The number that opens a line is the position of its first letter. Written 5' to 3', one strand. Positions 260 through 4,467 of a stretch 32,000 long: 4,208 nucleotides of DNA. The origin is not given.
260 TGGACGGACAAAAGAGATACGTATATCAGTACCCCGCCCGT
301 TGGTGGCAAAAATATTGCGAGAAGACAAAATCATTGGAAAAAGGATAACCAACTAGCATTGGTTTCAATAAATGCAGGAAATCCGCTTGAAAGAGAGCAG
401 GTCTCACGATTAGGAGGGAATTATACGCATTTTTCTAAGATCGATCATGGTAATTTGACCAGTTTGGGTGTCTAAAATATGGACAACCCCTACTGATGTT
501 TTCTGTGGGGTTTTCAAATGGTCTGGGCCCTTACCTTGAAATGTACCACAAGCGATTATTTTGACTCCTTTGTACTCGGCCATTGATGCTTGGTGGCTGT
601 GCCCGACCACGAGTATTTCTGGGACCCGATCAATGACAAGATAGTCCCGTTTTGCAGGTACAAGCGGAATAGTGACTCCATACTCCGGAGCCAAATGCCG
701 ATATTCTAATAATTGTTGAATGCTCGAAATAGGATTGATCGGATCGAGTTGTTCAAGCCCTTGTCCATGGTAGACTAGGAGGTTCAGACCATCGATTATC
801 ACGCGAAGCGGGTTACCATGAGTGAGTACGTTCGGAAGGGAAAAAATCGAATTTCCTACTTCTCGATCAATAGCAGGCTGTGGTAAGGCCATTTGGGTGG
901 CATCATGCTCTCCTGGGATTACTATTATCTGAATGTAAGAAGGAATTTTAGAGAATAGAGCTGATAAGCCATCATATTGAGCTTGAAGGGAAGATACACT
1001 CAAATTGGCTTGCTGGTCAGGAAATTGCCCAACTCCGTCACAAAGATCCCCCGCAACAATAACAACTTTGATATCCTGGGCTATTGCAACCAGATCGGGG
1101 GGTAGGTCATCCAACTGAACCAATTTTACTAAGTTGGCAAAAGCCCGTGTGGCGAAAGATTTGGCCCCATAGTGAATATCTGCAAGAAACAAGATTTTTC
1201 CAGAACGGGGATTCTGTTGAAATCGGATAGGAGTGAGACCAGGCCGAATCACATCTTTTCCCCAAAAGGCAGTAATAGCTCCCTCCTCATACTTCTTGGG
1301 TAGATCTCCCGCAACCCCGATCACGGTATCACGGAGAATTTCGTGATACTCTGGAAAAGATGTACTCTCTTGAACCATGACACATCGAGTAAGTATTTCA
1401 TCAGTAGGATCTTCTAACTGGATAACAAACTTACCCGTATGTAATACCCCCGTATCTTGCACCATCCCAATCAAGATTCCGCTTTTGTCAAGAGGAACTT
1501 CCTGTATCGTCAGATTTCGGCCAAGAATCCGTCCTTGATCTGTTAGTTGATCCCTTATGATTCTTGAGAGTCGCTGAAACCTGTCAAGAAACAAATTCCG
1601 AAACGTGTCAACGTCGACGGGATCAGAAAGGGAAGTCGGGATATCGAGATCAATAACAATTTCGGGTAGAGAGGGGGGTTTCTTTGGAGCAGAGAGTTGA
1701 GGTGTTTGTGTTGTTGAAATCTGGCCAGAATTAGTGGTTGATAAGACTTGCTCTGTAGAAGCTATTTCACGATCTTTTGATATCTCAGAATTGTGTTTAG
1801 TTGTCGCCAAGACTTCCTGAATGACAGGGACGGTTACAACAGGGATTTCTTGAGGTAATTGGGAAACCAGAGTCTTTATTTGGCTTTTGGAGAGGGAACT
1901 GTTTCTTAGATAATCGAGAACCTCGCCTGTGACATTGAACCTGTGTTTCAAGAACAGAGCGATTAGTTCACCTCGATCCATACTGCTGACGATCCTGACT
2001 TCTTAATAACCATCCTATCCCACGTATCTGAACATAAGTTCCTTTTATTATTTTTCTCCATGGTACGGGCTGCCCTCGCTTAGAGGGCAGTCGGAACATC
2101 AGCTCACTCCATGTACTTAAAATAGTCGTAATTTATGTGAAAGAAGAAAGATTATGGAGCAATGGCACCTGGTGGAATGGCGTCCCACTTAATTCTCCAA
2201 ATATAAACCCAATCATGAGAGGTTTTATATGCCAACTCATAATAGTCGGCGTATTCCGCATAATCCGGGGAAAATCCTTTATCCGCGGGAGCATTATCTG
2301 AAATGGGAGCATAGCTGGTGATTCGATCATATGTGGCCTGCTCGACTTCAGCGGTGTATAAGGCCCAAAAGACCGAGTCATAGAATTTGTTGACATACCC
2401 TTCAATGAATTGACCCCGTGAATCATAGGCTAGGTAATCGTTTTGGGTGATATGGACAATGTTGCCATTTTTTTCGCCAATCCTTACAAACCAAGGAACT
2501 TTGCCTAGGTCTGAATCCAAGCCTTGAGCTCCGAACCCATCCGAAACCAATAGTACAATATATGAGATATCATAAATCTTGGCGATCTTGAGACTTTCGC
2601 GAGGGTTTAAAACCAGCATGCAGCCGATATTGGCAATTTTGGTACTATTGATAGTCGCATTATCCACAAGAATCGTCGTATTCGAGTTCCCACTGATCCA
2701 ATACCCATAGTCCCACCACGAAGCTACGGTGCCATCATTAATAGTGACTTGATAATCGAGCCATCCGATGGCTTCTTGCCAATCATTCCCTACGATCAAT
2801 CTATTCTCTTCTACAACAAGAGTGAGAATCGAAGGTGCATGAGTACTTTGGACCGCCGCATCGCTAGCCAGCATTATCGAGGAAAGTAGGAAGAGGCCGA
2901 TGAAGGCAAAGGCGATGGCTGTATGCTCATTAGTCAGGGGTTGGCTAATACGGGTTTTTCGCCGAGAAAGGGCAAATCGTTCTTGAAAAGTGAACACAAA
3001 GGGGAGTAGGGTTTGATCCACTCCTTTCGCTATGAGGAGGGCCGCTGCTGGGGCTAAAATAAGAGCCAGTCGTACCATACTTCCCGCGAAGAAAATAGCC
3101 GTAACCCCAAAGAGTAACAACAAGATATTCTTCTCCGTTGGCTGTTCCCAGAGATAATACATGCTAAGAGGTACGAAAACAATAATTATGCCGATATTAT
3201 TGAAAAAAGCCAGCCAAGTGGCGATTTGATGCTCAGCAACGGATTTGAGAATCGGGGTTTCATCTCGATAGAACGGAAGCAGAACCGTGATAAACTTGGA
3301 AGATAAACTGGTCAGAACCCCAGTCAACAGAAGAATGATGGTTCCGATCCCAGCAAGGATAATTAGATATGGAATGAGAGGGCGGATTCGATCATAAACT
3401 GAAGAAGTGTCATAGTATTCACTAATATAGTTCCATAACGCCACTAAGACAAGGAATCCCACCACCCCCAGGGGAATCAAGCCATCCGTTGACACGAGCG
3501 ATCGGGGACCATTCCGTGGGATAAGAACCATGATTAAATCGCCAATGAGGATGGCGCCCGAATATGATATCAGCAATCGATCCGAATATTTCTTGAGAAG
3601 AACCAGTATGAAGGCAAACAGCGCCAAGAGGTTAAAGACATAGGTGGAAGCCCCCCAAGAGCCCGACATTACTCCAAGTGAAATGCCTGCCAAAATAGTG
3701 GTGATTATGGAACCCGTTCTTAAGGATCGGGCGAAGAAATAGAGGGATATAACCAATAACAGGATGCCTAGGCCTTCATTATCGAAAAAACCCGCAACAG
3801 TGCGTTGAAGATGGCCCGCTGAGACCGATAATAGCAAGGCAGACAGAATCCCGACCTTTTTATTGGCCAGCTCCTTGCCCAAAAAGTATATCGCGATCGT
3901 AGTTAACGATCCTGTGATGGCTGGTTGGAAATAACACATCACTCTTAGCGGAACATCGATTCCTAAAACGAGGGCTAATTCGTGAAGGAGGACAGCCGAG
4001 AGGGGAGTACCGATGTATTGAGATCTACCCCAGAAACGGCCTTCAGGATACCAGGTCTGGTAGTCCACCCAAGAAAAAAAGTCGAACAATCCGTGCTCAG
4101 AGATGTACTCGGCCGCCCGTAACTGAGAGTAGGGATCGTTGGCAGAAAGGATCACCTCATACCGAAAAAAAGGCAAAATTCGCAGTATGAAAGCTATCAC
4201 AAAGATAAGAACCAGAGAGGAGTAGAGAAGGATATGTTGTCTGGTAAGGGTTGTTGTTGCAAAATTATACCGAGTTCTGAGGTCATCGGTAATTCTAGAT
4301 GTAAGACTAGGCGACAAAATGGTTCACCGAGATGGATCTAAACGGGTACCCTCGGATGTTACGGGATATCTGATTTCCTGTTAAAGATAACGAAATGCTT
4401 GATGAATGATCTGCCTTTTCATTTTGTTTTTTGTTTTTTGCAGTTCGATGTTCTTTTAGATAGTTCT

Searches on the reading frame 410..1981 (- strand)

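Call 107: search_protein_families(library=pfam, proteins=[window:410-1981:-], max_evalue=0.00001)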
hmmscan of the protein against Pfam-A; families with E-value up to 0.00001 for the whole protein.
window:410-1981:- (523 aa): 3 families
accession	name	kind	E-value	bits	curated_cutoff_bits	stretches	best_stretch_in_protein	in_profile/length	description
PF04042.21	DNA_pol_E_B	-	1.5e-14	54.3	29.1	1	263-464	1-206/210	DNA polymerase alpha/epsilon subunit B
PF00149.33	Metallophos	-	3.4e-10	41.1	21.5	1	262-464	2-190/191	Calcineurin-like phosphoesterase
PF12850.12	Metallophos_2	-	2.7e-06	27.9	27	0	263-485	3-139/154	Calcineurin-like phosphoesterase superfamily domain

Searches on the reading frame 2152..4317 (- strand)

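Call 107: search_protein_families(library=pfam, proteins=[window:2152-4317:-], max_evalue=0.00001)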
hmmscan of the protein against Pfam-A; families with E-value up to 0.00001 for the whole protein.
window:2152-4317:- (721 aa): 2 families
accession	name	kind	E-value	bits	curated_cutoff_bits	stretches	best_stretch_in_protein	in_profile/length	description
PF02516.20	STT3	-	2.9e-48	165.8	24.5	1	35-428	7-404/405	Oligosaccharyl transferase STT3, N-terminal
PF13231.12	PMT_2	-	7e-07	30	26.1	1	129-256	25-144/160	Dolichyl-phosphate-mannose-protein mannosyltransferase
